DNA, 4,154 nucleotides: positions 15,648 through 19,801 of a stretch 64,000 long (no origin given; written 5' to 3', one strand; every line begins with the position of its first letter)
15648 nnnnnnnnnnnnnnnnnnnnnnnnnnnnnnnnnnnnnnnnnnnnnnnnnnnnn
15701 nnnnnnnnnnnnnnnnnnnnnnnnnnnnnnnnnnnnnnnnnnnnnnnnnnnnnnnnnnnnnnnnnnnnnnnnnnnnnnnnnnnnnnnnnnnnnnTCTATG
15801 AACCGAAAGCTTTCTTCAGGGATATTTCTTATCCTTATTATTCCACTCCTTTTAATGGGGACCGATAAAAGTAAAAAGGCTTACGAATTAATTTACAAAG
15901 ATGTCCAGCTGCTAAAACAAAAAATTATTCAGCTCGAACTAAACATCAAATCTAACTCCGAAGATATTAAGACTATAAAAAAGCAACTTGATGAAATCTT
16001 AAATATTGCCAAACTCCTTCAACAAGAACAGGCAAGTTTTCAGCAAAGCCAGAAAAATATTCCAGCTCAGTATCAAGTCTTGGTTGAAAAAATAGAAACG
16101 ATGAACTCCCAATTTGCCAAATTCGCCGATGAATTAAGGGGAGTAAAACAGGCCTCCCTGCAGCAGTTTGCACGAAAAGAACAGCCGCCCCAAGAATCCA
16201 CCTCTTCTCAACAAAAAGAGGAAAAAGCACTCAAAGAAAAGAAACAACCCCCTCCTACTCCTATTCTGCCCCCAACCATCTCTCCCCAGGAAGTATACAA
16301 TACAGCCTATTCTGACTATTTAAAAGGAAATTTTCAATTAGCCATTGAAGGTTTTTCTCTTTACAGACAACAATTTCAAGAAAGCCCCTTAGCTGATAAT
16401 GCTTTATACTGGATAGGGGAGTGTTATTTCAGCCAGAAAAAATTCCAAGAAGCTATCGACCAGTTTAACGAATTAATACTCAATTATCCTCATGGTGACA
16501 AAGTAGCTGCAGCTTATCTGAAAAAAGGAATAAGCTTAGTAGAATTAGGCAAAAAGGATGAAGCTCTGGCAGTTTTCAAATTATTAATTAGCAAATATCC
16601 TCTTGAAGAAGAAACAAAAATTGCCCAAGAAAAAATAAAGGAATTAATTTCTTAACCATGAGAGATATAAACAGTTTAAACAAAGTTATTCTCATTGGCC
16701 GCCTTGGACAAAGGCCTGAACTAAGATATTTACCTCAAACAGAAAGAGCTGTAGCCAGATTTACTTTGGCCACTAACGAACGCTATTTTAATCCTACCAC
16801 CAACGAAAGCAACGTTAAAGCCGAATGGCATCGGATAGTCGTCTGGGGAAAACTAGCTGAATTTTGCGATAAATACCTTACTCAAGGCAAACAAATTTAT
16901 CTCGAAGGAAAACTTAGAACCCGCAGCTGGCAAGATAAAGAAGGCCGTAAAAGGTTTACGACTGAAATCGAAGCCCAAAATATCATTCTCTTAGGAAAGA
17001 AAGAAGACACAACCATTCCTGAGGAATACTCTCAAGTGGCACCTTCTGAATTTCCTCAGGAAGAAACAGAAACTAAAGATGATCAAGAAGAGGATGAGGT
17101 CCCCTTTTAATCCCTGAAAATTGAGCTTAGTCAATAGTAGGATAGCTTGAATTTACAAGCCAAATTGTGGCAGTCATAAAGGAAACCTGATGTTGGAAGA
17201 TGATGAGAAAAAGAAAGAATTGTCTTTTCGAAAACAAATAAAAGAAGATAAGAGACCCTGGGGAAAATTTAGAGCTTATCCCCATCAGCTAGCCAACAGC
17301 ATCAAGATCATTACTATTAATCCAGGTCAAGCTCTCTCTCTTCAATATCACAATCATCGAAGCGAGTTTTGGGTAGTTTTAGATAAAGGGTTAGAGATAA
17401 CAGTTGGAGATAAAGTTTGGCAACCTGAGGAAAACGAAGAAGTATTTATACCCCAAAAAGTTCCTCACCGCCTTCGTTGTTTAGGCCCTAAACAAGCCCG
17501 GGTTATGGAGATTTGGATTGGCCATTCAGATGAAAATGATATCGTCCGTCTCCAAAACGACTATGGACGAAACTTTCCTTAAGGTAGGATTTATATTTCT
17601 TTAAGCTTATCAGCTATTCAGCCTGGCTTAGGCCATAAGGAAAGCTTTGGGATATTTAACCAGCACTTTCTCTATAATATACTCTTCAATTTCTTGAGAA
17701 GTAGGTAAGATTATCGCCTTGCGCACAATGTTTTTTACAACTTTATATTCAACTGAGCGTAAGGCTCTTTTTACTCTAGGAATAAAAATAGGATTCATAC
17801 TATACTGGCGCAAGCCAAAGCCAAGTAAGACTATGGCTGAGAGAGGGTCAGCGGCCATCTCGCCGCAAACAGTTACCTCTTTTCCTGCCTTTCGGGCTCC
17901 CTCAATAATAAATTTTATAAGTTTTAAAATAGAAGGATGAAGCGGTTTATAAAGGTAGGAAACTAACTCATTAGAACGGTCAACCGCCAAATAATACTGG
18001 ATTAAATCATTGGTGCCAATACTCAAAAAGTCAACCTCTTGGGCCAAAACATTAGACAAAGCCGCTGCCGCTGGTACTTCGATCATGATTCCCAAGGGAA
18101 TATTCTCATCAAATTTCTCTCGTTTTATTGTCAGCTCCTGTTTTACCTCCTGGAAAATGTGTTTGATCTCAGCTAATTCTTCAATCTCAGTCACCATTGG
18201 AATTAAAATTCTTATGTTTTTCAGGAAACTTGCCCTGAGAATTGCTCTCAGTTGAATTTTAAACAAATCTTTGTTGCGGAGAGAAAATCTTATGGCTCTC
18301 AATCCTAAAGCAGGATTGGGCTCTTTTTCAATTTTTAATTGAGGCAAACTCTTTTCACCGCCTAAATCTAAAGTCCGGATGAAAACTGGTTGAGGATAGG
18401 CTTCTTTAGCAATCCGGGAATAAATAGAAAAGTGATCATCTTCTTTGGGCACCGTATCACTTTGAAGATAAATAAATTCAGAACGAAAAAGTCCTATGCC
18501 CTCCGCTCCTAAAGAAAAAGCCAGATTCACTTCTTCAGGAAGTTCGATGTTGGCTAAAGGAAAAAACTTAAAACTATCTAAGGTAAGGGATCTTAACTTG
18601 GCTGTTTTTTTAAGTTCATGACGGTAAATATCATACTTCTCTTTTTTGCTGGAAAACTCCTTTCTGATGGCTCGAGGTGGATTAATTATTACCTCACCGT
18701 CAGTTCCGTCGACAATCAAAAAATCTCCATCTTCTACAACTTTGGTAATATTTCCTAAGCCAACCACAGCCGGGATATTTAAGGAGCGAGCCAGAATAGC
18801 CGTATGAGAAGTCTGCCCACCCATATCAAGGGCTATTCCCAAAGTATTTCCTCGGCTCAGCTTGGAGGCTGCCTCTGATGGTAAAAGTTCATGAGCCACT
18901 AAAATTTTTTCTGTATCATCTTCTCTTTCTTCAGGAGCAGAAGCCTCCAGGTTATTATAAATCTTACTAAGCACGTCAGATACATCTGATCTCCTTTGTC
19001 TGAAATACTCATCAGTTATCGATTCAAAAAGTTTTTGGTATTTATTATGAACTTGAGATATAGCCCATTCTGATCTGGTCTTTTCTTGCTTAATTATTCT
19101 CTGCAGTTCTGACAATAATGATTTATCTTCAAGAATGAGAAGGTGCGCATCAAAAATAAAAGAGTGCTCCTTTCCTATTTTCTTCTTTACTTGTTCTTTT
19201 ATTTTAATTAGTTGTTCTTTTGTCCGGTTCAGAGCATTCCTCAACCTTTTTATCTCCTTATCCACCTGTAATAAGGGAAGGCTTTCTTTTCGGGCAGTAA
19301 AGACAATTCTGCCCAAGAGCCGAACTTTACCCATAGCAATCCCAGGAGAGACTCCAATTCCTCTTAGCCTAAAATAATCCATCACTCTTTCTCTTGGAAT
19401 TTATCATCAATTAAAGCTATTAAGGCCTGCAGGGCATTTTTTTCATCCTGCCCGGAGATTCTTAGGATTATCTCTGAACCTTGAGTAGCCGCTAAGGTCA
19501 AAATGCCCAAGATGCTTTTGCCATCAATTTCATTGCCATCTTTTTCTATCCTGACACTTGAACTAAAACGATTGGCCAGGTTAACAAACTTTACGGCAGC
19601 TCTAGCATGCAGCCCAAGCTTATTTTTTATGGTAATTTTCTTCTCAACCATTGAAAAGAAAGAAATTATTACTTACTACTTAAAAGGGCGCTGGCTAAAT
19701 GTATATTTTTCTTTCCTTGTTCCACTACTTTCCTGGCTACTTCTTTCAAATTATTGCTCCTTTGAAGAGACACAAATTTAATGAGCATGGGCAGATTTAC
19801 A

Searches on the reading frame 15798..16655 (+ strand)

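Call 26: search_protein_families(library=pfam, proteins=[window:15798-16655:+], max_evalue=0.00001)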
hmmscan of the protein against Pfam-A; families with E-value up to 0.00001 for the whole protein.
window:15798-16655:+ (285 aa): 9 families
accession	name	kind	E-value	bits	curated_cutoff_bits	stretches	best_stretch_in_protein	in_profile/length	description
PF13174.12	TPR_6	-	1.2e-15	57.5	26.3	1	202-231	2-31/33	Tetratricopeptide repeat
PF07719.23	TPR_2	-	7.2e-11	41.8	27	0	202-231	3-32/34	Tetratricopeptide repeat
PF13432.12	TPR_16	-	2.3e-09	38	32.7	0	176-231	10-62/65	Tetratricopeptide repeat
PF13424.12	TPR_12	-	4.7e-09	36.8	30.1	1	201-261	4-69/77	Tetratricopeptide repeat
PF00515.34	TPR_1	-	9.9e-09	35.1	27.8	0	202-225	3-26/34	Tetratricopeptide repeat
PF12895.13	ANAPC3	-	2.7e-08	34.4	27.2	1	199-260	22-79/82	Anaphase-promoting complex, cyclosome, subunit 3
PF13525.12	YfiO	-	8.3e-08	32.7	25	1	162-283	4-136/203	Outer membrane lipoprotein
PF14559.12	TPR_19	-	1.4e-06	28.9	25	0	186-239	11-64/68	Tetratricopeptide repeat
PF13181.12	TPR_8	-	7.8e-06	26.1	25.7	0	202-227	3-28/34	Tetratricopeptide repeat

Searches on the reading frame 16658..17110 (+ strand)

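Call 26: search_protein_families(library=pfam, proteins=[window:16658-17110:+], max_evalue=0.00001)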
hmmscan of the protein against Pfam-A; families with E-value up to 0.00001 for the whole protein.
window:16658-17110:+ (150 aa): 1 family
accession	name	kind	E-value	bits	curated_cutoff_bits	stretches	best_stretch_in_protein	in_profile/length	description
PF00436.31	SSB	-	1.4e-36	125.2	26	1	7-110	1-102/104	Single-strand binding protein family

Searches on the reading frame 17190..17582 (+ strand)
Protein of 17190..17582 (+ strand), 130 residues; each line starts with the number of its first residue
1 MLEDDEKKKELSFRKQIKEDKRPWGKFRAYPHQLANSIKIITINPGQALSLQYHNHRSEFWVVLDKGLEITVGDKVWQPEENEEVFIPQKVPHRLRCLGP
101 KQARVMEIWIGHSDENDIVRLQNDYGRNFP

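Call 26: search_protein_families(library=pfam, proteins=[window:17190-17582:+], max_evalue=0.00001)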
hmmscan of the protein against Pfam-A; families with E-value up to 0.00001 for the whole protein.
window:17190-17582:+ (130 aa): 2 families
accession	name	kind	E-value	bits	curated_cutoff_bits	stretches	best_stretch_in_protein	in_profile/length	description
PF01050.24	MannoseP_isomer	-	2.2e-22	79.8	23.6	1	17-122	9-115/116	Mannose-6-phosphate isomerase C-terminal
PF07883.17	Cupin_2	-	1.7e-09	37.7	27.2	1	40-109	2-70/70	Cupin domain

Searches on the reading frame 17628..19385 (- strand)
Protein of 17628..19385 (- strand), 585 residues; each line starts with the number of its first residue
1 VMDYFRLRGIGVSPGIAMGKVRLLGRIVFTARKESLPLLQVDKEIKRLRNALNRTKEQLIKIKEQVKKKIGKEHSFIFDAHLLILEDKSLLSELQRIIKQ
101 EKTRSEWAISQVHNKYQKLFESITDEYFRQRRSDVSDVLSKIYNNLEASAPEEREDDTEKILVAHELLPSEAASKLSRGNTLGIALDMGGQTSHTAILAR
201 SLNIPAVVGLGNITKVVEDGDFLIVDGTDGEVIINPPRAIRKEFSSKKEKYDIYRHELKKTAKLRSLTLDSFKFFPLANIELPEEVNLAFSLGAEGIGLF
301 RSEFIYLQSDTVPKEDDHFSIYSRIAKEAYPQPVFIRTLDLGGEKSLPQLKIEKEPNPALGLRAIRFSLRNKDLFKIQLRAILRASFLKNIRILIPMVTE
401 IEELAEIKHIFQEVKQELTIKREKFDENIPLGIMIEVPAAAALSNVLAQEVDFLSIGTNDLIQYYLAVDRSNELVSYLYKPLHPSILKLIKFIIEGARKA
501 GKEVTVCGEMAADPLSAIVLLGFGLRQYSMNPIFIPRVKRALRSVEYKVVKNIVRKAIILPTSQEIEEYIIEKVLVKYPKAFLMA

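Call 61: search_protein_families(library=pfam, proteins=[window:17628-19385:-], max_evalue=0.001)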
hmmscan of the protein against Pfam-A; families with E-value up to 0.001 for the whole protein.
window:17628-19385:- (585 aa): 3 families
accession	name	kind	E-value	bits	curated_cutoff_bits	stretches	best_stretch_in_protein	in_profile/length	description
PF02896.24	PEP-utilizers_C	-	7.7e-104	347.4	22.8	1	257-546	3-292/293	PEP-utilising enzyme, PEP-binding domain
PF05524.18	PEP-utilisers_N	-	3.3e-32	111.6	24.4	1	8-131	1-121/121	PEP-utilising enzyme, N-terminal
PF00391.29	PEP-utilizers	-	1.2e-21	76.6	23.1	1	159-230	4-72/72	PEP-utilising enzyme, mobile domain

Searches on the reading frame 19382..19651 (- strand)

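Call 61: search_protein_families(library=pfam, proteins=[window:19382-19651:-], max_evalue=0.001)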
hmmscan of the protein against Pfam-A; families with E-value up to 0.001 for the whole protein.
window:19382-19651:- (89 aa): 1 family
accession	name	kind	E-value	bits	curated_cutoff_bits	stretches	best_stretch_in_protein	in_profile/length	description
PF00381.24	PTS-HPr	-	1.6e-29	102.2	23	1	2-82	1-80/81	PTS HPr component phosphorylation site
